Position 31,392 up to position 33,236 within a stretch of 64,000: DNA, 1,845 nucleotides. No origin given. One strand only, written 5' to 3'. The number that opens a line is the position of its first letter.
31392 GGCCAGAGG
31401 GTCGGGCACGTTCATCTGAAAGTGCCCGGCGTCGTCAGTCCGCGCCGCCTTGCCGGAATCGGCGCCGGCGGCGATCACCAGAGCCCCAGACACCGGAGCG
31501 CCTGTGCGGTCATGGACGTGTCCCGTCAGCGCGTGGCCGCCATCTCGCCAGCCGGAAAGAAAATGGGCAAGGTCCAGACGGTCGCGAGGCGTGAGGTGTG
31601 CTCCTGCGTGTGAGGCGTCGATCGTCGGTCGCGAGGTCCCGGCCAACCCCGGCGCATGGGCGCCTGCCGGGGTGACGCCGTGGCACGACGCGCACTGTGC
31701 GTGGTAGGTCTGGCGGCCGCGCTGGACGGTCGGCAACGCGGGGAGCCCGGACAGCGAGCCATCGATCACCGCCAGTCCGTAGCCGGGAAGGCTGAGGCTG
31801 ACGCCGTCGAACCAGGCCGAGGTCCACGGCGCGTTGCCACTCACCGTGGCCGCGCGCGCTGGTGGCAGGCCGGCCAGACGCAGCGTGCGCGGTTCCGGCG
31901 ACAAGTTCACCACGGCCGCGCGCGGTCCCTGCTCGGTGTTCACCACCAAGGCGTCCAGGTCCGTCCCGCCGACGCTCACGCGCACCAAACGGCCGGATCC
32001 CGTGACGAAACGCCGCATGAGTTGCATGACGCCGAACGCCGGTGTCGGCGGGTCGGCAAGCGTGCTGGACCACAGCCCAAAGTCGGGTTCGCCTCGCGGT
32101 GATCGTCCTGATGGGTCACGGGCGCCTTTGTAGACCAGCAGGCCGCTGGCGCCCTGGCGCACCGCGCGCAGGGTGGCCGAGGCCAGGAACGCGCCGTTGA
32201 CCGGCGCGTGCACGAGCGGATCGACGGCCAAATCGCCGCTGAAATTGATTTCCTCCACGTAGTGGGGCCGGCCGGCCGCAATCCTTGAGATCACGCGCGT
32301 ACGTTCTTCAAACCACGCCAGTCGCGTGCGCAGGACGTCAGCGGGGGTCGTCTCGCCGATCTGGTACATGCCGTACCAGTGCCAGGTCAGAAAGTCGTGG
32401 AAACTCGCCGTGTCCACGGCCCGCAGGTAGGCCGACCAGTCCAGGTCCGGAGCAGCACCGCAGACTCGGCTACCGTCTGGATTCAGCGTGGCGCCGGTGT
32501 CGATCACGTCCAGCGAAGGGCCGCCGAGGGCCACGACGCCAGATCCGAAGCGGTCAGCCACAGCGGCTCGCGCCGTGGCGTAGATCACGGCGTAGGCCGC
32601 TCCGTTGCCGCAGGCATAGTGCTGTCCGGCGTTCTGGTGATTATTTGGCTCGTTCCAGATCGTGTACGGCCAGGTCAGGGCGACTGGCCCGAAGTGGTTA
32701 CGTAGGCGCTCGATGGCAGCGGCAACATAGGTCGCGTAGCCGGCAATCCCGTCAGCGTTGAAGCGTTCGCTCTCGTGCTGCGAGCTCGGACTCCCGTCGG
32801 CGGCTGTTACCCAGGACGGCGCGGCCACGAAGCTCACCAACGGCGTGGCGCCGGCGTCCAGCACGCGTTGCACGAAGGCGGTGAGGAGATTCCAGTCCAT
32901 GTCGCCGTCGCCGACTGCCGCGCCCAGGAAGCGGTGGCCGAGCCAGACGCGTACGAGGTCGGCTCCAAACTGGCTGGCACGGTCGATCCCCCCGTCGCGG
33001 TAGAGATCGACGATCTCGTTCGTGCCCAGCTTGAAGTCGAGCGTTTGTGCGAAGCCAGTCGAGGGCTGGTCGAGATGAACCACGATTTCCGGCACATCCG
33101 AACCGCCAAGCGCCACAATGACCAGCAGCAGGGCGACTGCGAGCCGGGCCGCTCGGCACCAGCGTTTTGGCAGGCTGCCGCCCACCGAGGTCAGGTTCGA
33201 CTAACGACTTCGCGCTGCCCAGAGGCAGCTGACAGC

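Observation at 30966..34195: Secreted glycoside hydrolase fused to a c-type cytochrome domain, next to a Gfo/Idh/MocA oxidoreductase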

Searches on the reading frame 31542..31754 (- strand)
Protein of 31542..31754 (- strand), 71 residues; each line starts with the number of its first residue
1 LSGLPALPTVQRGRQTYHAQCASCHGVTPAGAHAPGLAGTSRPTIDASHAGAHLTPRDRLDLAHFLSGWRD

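Call 26: search_solved_structures(query=A2, max_evalue=10, show_alignments=4)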
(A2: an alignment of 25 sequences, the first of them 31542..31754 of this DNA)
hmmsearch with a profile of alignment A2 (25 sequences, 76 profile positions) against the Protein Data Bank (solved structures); distinct sequences matched with E-value up to 10: 207 (the best 60 are shown).
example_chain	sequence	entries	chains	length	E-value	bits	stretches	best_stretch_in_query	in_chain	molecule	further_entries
1h1o_A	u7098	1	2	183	1.6e-08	37.6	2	21-46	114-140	CYTOCHROME C-552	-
6xkx_p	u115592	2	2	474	3e-07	33.6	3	11-45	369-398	Cbb3-type cytochrome c oxidase subunit CcoP,Cytochrome c-type cyt cy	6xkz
6h5l_B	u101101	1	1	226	2.5e-06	30.7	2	9-37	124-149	Conserved hypothetical cytochrome protein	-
3mk7_C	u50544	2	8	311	2.8e-06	30.5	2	11-39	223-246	Cytochrome c oxidase, cbb3-type, subunit P | Cbb3-type cytochrome c oxidase subunit CcoP1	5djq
7q21_C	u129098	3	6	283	4.1e-06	30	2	10-45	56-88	Cytochrome bc1 complex cytochrome c subunit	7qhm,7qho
8smr_G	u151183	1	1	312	1.7e-05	28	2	10-39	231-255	Cbb3-type cytochrome c oxidase subunit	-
8uf3_A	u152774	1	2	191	1.7e-05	28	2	13-41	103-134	Cytochrome C4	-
9wcx_U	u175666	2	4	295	2e-05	27.7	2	11-46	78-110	Cytochrome bc1 complex cytochrome c subunit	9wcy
7e1v_O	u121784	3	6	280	2.7e-05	27.3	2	10-46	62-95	Cytochrome bc1 complex cytochrome c subunit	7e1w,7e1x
8hcr_C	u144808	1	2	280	2.7e-05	27.3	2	10-46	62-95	Cytochrome bc1 complex cytochrome c subunit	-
6hwh_M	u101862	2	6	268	2.7e-05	27.3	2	10-45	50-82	Cytochrome bc1 complex cytochrome c subunit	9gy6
8ovc_O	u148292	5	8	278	2.9e-05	27.2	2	10-45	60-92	Cytochrome bc1 complex cytochrome c subunit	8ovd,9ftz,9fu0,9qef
7rh5_O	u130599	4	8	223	3.1e-05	27.1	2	11-45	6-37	Cytochrome bc1 complex cytochrome c subunit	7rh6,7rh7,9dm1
6adq_C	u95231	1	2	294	3.6e-05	26.9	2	10-45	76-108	Cytochrome bc1 complex cytochrome c subunit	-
5lo9_A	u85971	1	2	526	6.7e-05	26.1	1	11-36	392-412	Cytochrome C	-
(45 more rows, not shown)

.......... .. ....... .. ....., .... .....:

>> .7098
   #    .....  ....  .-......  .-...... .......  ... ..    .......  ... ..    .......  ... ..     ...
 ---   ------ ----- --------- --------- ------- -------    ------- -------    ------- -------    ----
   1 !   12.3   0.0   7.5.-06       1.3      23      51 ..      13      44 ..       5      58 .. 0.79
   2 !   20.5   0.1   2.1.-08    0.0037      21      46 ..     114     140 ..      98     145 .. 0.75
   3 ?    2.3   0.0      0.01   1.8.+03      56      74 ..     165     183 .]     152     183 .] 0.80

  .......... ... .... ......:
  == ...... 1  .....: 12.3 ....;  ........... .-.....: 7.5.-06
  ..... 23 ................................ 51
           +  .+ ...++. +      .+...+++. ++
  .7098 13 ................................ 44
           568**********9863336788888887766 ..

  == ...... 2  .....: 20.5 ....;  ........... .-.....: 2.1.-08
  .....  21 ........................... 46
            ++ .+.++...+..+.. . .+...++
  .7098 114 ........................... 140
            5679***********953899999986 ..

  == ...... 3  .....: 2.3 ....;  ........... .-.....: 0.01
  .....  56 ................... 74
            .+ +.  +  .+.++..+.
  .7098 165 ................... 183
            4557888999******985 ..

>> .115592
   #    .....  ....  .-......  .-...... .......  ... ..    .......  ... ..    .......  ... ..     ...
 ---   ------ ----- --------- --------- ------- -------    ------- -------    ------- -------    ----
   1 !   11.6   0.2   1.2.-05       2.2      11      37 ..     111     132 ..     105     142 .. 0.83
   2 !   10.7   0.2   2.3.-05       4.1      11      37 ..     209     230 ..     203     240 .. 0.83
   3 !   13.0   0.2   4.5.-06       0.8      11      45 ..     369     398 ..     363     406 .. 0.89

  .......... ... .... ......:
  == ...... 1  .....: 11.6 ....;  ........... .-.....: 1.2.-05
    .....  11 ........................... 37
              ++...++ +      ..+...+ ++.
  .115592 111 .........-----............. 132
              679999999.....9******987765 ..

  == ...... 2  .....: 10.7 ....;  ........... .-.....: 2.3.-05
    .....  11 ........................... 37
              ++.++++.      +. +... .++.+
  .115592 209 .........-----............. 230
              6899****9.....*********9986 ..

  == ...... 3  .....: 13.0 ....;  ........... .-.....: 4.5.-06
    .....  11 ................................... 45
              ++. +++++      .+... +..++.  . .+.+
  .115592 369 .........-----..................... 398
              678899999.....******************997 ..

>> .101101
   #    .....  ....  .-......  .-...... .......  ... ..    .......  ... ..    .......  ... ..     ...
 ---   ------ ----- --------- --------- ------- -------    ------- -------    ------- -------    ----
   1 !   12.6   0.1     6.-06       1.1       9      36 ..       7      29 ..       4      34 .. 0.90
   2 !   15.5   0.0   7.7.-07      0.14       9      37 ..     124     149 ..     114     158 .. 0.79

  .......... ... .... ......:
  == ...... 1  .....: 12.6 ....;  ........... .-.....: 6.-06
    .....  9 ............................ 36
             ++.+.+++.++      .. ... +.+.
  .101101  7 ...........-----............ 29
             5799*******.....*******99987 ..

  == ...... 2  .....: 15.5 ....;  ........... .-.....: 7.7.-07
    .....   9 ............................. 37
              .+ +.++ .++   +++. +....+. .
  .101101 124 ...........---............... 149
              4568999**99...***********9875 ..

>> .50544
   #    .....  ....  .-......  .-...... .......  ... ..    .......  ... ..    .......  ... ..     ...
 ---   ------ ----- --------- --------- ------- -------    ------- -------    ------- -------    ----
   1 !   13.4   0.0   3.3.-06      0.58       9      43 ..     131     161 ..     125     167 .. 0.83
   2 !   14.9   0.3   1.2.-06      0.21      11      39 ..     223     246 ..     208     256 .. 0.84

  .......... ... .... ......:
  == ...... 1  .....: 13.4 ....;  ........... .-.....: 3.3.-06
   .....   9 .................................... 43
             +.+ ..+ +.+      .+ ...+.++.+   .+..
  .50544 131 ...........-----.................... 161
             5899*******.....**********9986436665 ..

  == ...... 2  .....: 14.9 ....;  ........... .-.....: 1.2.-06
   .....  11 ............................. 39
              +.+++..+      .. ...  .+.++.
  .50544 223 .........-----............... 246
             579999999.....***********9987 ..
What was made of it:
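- On Class I c-type cytochrome: Profile hits extend to the C-terminal helix of 1h1o (call 26).
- The domain profile hits many class I cytochromes (call 26).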

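Call 35: predict_structure(alignment_id=A2)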
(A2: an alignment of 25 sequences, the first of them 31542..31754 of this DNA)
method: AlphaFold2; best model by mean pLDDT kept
length: 71 residues; sequences in the alignment: 25
mean_pLDDT: 82.0   pTM: 0.73
mean pLDDT of the five models: 82.0, 79.7, 79.2, 79.1, 78.5
residues with pLDDT >= 90: 32; 70-90: 24; 50-70: 11; < 50: 4
segments of 3 or more residues with pLDDT < 50: none
pLDDT, mean of each block of 10 residues (from residue 1): 69 91 77 68 91 94 86 55
secondary structure, 60 per line:
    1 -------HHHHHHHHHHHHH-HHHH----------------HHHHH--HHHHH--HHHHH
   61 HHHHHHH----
elements in order: H8-20 H22-25 H42-46 H49-53 H56-67
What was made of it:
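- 31545..31733 (-): Residues 485-547: monohaem class I cytochrome c-like domain. Domain model pLDDT 82 (call 35).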

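Call 61: find_homologous_proteins(query=A2, max_evalue=0.001)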
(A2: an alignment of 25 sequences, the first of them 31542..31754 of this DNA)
Query A2 (25 sequences): 5816 candidates shared short words with the query, none scored E <= 0.001.
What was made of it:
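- Tried and rejected: find_homologous_proteins with the cytochrome-domain alignment A2 returned nothing at E <= 0.001 (call 61).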

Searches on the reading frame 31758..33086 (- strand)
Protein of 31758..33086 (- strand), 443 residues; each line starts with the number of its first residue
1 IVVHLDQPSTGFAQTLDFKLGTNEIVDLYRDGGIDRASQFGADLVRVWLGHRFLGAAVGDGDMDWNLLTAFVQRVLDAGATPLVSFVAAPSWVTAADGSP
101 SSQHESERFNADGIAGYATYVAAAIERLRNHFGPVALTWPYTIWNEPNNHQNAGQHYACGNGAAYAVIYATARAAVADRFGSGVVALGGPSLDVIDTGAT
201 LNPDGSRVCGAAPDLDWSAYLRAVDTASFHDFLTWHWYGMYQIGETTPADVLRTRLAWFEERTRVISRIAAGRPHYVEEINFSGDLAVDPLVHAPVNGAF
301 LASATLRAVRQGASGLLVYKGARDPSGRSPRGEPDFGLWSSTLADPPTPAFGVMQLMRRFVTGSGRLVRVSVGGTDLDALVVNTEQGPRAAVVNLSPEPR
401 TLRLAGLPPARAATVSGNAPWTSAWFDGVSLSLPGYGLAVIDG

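Call 57: search_solved_structures(query=A3, max_evalue=1, show_alignments=3)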
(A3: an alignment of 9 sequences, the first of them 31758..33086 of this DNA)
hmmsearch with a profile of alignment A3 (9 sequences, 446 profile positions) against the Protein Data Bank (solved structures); distinct sequences matched with E-value up to 1: 37.
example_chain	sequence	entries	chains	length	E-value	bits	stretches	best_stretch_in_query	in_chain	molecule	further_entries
4ekj_A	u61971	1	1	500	1.6e-12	50.4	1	4-264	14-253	Beta-xylosidase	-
4m29_A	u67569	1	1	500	1.6e-12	50.4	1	4-264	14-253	Beta-xylosidase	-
6uqj_A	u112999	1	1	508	4.7e-12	48.9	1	34-243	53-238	Beta-xylosidase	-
1px8_A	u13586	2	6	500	3.3e-11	46.1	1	66-305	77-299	Beta-xylosidase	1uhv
2bs9_A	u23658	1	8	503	4.7e-11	45.6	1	66-305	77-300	BETA-XYLOSIDASE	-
1w91_A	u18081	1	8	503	4.7e-11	45.6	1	66-305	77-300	BETA-XYLOSIDASE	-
8i0x_B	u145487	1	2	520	7.4e-11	44.9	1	1-361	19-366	Glycoside hydrolase family 39 beta-xylosidase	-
8i0j_A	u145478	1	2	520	1.4e-10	44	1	2-361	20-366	Glycoside hydrolase family 39 beta-xylosidase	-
2bfg_A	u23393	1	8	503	8.1e-10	41.5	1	66-305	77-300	BETA-XYLOSIDASE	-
6yyh_A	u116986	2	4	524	8.4e-10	41.5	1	68-305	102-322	Beta-xylosidase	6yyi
4kgj_A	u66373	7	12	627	0.016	17.5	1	111-243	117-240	Alpha-L-iduronidase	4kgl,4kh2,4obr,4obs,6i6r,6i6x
6i6x_A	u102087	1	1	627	0.016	17.5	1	111-243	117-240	Alpha-L-iduronidase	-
3w81_A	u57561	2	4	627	0.016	17.5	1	111-243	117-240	Alpha-L-iduronidase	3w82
4mj2_A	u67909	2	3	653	0.017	17.4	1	111-243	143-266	Alpha-L-iduronidase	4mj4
7n6h_A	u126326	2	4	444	0.025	16.9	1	89-153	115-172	AcXbh30A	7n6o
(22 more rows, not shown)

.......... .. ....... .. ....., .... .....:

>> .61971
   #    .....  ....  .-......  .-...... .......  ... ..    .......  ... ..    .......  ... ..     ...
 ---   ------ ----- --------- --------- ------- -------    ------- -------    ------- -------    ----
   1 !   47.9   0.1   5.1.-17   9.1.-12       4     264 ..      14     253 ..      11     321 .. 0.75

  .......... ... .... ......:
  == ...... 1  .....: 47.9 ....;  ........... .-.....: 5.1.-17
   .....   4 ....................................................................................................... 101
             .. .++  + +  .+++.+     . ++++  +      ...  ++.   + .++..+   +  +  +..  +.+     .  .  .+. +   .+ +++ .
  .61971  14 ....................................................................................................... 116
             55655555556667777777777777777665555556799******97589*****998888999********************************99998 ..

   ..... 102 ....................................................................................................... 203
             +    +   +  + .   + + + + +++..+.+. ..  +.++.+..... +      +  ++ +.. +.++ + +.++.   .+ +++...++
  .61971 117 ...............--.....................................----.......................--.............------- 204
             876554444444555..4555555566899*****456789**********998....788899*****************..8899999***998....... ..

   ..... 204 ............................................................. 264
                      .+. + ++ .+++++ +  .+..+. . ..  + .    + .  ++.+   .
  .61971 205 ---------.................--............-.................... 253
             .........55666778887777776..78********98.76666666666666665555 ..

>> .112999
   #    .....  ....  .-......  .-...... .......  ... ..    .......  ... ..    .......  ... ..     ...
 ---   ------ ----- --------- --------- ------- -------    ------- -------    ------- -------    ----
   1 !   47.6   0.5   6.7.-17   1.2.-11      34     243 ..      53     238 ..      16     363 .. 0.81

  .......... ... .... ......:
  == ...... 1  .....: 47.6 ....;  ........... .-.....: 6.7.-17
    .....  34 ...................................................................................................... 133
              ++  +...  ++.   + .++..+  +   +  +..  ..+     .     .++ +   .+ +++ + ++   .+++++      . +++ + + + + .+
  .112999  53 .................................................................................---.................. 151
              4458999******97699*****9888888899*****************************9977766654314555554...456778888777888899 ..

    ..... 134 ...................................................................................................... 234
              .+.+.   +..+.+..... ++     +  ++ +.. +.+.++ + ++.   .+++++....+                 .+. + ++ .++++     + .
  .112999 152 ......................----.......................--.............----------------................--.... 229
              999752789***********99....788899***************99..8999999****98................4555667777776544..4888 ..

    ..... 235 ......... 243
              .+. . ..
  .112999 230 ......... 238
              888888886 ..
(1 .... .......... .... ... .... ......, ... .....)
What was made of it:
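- Tried and rejected: Profiles were needed (calls 26, 57).
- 32649..32651 (-): Glu179, the predicted catalytic acid/base, within the WNEPN motif. It aligns on the WNEPN of the GH39 xylosidases 4ekj and 6uqj (call 57).
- On Clan GH-A / family GH39 glycoside hydrolase: They align on the WNEPN of 4ekj and 6uqj (call 57).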
